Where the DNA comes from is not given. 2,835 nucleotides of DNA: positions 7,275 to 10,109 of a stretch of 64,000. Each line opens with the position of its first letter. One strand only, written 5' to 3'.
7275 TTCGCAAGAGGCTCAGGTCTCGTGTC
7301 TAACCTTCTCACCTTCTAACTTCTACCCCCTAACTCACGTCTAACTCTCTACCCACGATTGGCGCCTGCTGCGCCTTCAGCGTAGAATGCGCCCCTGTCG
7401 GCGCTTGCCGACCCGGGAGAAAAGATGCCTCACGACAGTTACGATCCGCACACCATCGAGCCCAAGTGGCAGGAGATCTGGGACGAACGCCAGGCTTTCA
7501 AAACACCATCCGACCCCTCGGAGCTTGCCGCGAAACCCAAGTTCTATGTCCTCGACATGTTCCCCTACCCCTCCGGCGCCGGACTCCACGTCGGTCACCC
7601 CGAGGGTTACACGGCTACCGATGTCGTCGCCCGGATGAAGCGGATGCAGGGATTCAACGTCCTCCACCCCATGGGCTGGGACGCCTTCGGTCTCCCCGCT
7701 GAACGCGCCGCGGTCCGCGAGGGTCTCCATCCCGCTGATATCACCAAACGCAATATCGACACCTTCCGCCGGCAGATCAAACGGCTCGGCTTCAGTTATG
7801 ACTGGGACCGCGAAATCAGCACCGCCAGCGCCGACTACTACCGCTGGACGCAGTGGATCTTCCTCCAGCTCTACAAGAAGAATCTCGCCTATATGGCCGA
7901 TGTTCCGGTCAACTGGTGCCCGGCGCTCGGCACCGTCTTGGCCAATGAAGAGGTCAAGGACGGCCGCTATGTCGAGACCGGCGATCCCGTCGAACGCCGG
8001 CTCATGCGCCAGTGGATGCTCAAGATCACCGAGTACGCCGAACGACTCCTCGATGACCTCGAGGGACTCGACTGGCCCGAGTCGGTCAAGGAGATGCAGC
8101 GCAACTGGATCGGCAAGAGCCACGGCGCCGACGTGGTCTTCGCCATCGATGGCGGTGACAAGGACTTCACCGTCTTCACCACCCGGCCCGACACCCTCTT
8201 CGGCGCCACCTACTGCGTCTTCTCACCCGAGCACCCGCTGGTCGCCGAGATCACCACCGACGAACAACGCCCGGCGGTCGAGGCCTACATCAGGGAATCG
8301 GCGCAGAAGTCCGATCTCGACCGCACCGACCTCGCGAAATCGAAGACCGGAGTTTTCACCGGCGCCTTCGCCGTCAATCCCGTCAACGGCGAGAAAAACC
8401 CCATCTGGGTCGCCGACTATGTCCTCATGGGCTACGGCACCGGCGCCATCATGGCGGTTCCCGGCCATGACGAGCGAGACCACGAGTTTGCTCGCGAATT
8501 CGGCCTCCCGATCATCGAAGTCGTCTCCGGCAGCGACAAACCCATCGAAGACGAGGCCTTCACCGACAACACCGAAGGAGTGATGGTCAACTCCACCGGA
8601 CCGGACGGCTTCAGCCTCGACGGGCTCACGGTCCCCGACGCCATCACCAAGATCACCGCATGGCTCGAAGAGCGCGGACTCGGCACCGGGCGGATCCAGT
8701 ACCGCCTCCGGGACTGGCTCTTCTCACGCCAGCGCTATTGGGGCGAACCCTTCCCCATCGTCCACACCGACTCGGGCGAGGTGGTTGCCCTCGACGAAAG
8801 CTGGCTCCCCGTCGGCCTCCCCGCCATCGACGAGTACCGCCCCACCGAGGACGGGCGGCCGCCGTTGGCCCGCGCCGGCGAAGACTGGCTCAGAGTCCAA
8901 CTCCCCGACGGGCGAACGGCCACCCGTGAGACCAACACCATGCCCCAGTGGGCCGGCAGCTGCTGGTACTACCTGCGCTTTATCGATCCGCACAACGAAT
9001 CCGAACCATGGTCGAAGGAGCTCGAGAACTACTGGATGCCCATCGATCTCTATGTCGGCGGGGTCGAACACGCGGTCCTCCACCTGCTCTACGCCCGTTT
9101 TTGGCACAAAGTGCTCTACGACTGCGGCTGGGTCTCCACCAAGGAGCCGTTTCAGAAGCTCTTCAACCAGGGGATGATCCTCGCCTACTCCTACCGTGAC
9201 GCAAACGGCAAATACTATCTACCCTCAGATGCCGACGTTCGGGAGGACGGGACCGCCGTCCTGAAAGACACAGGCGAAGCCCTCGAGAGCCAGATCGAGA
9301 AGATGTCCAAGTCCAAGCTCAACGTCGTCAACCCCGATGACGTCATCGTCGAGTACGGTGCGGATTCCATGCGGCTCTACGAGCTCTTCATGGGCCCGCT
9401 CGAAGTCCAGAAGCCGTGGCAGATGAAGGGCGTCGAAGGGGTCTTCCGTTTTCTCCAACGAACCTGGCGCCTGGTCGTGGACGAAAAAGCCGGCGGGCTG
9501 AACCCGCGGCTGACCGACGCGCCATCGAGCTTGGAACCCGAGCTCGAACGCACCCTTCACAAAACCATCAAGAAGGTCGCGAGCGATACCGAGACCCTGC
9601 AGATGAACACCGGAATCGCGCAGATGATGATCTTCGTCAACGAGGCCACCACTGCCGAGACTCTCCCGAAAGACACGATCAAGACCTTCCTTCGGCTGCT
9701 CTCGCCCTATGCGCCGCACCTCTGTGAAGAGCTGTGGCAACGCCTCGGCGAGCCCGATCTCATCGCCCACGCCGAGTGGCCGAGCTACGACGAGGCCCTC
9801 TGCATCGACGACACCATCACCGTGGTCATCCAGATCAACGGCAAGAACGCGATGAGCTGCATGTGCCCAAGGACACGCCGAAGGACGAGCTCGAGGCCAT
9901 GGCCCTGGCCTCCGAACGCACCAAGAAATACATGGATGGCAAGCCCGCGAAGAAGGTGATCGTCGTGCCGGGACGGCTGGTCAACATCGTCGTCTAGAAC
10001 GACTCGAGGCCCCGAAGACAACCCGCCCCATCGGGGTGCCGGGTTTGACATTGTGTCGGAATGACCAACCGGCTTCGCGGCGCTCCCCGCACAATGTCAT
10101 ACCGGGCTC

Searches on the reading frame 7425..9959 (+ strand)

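Call 57: search_protein_families(library=pfam, proteins=[window:7425-9959:+], max_evalue=0.00001)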
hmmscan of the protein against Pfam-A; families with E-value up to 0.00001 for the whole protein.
window:7425-9959:+ (844 aa): 4 families
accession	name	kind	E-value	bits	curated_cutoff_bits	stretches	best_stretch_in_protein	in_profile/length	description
PF13603.12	tRNA-synt_1_2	-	4.4e-63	212.5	25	1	226-414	1-184/185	Leucyl-tRNA synthetase, editing domain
PF00133.28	tRNA-synt_1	-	2.2e-44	152.3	22.7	2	14-230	1-226/414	tRNA synthetases class I (I, L, M and V)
PF09334.17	tRNA-synt_1g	-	6e-22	78.4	20.1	1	45-178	6-136/391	tRNA synthetases class I (M)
PF08264.19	Anticodon_1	-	3.1e-16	60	25.1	1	707-807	4-131/148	Anticodon-binding domain of tRNA ligase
